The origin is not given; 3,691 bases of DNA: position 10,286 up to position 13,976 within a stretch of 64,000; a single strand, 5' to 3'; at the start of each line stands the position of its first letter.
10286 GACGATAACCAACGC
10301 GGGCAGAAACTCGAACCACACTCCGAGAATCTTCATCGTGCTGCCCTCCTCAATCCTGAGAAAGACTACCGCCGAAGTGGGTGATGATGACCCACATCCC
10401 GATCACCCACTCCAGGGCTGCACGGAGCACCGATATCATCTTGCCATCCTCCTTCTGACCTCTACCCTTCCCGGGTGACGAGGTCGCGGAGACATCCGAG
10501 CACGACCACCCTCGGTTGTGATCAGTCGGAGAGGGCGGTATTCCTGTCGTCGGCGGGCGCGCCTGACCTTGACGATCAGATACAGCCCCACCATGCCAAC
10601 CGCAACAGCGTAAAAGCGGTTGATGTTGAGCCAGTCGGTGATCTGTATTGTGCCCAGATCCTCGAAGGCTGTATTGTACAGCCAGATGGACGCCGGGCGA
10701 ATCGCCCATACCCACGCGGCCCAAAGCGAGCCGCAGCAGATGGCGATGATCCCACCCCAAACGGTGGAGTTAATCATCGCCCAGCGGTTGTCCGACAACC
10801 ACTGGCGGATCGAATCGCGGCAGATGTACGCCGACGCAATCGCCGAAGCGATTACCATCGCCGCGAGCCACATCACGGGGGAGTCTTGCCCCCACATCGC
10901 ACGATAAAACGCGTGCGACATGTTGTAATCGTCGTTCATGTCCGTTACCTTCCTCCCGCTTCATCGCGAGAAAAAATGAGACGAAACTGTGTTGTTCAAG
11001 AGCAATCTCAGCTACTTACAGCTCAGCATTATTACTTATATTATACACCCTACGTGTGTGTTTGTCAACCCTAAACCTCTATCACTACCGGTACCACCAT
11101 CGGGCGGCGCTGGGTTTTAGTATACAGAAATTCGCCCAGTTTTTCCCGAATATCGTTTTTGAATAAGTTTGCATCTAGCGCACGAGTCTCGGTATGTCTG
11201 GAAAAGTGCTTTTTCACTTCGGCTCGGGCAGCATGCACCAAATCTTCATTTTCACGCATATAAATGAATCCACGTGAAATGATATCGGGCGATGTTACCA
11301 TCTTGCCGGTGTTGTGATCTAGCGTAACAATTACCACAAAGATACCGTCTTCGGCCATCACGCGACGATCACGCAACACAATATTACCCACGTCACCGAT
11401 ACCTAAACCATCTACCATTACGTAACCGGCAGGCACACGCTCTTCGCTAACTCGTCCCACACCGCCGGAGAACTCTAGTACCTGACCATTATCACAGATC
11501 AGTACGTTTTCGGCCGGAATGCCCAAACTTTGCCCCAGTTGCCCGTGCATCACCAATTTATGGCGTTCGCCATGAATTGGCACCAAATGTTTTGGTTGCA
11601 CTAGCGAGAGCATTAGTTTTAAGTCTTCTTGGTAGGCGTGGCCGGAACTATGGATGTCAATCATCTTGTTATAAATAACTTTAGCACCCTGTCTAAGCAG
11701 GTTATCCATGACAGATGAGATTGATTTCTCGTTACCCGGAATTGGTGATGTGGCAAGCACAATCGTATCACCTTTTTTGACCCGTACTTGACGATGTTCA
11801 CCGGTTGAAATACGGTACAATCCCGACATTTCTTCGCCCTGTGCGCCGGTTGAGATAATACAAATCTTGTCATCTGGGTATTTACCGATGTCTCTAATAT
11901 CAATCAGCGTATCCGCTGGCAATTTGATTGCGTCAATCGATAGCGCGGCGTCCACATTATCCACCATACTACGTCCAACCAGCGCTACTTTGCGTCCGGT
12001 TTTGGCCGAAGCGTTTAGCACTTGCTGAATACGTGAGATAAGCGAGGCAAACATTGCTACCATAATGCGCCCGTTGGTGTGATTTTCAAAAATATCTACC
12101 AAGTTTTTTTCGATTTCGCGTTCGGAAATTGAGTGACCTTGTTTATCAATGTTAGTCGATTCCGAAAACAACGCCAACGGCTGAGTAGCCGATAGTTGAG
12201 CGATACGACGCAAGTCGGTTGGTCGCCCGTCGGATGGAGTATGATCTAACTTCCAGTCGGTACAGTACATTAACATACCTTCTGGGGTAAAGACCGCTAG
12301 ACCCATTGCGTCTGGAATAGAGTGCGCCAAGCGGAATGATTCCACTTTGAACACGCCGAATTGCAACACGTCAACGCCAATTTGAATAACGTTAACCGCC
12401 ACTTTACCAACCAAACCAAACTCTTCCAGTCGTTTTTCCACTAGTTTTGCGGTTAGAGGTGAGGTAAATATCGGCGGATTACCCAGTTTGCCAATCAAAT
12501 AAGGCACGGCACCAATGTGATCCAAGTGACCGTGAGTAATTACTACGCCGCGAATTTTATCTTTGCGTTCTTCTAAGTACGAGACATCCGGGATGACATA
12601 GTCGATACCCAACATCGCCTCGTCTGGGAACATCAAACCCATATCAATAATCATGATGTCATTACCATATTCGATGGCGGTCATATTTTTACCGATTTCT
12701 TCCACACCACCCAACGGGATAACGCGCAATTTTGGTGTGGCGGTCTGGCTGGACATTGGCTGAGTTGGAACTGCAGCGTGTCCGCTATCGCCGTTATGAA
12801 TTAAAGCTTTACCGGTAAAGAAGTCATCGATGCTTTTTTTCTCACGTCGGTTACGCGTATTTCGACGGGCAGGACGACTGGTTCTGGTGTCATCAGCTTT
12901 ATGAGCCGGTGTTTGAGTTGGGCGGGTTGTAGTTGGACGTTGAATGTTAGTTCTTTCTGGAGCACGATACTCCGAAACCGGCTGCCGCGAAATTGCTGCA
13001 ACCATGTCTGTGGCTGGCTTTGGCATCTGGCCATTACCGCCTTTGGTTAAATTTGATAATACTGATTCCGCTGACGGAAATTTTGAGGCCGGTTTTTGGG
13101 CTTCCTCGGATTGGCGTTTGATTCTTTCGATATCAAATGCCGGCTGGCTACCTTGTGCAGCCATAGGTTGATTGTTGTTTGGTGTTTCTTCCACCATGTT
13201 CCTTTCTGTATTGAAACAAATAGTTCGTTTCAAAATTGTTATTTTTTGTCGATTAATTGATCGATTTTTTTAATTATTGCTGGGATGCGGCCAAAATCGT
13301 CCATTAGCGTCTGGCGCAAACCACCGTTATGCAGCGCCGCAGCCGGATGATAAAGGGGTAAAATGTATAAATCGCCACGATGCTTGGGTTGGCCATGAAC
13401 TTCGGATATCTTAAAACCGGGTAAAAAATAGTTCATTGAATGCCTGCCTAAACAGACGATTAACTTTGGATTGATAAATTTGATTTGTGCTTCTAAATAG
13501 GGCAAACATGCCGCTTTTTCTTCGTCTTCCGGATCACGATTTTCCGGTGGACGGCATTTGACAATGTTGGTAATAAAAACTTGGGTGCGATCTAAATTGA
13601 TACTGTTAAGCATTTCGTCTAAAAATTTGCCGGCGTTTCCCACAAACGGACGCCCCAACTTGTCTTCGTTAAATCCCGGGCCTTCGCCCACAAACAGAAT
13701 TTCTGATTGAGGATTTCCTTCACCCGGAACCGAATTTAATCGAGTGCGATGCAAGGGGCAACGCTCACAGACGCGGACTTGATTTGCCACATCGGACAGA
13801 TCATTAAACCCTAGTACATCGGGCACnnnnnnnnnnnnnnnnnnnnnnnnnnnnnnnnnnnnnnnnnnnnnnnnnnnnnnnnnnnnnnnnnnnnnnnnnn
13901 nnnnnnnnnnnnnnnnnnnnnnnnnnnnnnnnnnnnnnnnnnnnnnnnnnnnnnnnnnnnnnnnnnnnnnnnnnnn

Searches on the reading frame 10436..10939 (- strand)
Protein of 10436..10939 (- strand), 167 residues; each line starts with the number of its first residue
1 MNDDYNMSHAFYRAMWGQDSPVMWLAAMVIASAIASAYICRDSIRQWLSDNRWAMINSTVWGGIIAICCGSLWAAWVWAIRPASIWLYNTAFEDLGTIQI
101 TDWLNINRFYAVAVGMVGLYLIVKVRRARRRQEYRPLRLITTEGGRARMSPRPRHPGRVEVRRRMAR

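Call 18: search_protein_families(library=pfam, proteins=[window:10436-10939:-], max_evalue=0.001)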
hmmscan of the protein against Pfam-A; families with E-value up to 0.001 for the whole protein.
window:10436-10939:- (167 aa): 0 families

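Call 68: search_protein_families(library=ncbifam, proteins=[window:10436-10939:-], max_evalue=0.01)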
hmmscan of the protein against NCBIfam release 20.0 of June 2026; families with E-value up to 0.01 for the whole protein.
window:10436-10939:- (167 aa): 0 families

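Call 69: search_protein_families(library=phrogs, proteins=[window:10436-10939:-], max_evalue=0.01)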
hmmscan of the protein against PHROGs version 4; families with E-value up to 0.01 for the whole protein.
window:10436-10939:- (167 aa): 0 families

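Call 73: search_protein_families(library=padloc, proteins=[window:10436-10939:-], max_evalue=0.01)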
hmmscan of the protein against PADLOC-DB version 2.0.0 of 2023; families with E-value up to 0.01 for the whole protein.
window:10436-10939:- (167 aa): 1 family
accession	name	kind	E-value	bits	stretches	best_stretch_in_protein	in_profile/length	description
PDLC01946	CARF8--CARF_TM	-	0.001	16.7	1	27-91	28-97/202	-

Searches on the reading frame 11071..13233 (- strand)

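Call 11: search_protein_families(library=pfam, proteins=[window:11071-13233:-], max_evalue=0.01)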
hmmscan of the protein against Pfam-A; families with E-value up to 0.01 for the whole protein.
window:11071-13233:- (720 aa): 5 families
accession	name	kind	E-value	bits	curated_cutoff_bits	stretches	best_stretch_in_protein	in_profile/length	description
PF22505.1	RNase_J_b_CASP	-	9e-45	152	27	1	387-512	1-126/126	Ribonuclease J, beta-CASP domain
PF17770.6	RNase_J_C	-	2.2e-31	109.3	23.8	1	619-720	1-102/102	Ribonuclease J C-terminal domain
PF00753.33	Lactamase_B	-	1.8e-09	38.2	22.7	1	183-255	7-72/196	Metallo-beta-lactamase superfamily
PF07521.17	RMMBL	-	1.9e-09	37.8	21.6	1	524-574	8-60/63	Zn-dependent metallo-hydrolase RNA specificity domain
PF12706.13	Lactamase_B_2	-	3.5e-09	37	27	1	223-328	25-144/200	Beta-lactamase superfamily domain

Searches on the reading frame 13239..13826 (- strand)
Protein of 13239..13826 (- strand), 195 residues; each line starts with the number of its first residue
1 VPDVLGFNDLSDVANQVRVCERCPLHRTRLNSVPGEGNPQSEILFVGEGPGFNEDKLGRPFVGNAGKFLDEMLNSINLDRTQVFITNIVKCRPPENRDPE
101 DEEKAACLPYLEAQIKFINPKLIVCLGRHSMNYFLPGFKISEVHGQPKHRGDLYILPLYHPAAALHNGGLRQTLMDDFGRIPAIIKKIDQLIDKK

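Call 11: search_protein_families(library=pfam, proteins=[window:13239-13826:-], max_evalue=0.01)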
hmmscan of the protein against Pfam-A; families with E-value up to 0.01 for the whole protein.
window:13239-13826:- (195 aa): 1 family
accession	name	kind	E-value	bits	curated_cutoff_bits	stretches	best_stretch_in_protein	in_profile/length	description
PF03167.25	UDG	-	7.9e-37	126.9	24.3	1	34-168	1-125/141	Uracil DNA glycosylase superfamily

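Call 24: find_homologous_proteins(query=window:13239-13826:-, max_evalue=1e-20)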
Query window:13239-13826:- (195 aa): 7999 proteins with E <= 1e-20 among 8000 candidates; the best 120 are listed.
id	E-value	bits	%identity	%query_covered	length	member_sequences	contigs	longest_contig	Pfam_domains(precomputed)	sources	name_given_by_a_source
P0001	2.4e-130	450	100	100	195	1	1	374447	PF03167.26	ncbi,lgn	ncbi:MAG: uracil-DNA glycosylase [Patescibacteria group bacterium]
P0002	5.9e-130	449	99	100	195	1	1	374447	PF03167.26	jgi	jgi:DNA polymerase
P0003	3.2e-92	326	73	98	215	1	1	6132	PF03167.26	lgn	-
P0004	3.0e-91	323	74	96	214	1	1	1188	PF03167.26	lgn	-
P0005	1.1e-87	311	71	95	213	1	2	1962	PF03167.26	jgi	-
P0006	5.6e-83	296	68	98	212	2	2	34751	PF03167.26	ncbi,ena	-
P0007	1.9e-82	294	72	94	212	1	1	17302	PF03167.26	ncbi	-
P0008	4.5e-81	290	68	95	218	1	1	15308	PF03167.26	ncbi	-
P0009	2.4e-79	284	66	97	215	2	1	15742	PF03167.26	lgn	-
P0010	6.4e-78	279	65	95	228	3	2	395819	PF03167.26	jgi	-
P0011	2.9e-77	277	67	93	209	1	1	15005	PF03167.26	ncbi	-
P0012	1.5e-76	275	67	94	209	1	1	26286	PF03167.26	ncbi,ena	-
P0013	2.1e-76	274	67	94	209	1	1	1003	PF03167.26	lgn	-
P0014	3.0e-76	274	67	93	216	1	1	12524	PF03167.26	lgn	-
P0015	4.5e-76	273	65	95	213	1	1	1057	PF03167.26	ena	-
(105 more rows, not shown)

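Call 26: find_encoding_contigs(protein=P0003, flank=5000, max_places=3)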
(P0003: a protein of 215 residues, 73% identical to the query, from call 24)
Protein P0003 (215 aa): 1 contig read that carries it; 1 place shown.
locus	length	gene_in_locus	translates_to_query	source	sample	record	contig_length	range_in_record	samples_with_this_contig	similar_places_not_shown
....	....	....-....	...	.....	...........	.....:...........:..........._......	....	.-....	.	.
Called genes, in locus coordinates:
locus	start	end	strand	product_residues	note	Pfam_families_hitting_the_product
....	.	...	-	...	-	?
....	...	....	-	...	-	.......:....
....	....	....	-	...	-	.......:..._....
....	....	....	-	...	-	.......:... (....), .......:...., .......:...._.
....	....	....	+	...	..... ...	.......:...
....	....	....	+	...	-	?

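Call 27: find_encoding_contigs(protein=P0006, flank=5000, max_places=3)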
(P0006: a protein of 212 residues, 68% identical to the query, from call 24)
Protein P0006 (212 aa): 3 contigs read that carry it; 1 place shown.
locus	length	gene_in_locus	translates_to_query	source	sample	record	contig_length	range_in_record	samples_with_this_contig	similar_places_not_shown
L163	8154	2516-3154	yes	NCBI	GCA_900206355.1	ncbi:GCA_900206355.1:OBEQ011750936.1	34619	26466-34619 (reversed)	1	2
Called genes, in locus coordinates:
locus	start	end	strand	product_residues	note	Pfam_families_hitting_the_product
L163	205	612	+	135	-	PF08570:DUF1761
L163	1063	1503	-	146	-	-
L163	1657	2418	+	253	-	PF01794:Ferric_reduct (weak)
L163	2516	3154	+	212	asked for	PF03167:UDG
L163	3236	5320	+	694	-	PF00753:Lactamase_B, PF12706:Lactamase_B_2, PF22505:RNase_J_b_CASP, PF07521:RMMBL (weak), PF17770:RNase_J_C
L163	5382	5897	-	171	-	PF03703:bPH_2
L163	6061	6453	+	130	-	-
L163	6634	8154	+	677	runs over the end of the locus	PF13491:FtsK_4TM, PF17854:FtsK_alpha, PF01580:FtsK_SpoIIIE, PF09397:FtsK_gamma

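Call 28: find_encoding_contigs(protein=P0007, flank=5000, max_places=3)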
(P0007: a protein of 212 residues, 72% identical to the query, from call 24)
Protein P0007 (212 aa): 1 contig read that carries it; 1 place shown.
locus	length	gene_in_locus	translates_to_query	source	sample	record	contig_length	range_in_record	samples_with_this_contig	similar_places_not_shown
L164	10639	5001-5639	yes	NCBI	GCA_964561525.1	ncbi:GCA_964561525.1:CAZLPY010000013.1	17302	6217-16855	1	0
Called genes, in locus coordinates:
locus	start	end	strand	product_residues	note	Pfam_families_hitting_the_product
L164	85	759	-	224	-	-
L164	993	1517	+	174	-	-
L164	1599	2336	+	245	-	PF00657:Lipase_GDSL, PF13472:Lipase_GDSL_2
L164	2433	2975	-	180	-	-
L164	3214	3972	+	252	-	-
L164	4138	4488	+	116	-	-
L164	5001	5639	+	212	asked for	PF03167:UDG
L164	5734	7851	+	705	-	PF00753:Lactamase_B, PF12706:Lactamase_B_2, PF22505:RNase_J_b_CASP, PF07521:RMMBL, PF17770:RNase_J_C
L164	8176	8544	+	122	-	-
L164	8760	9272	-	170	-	PF03703:bPH_2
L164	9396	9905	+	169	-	PF03703:bPH_2 (weak)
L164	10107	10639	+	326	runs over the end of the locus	?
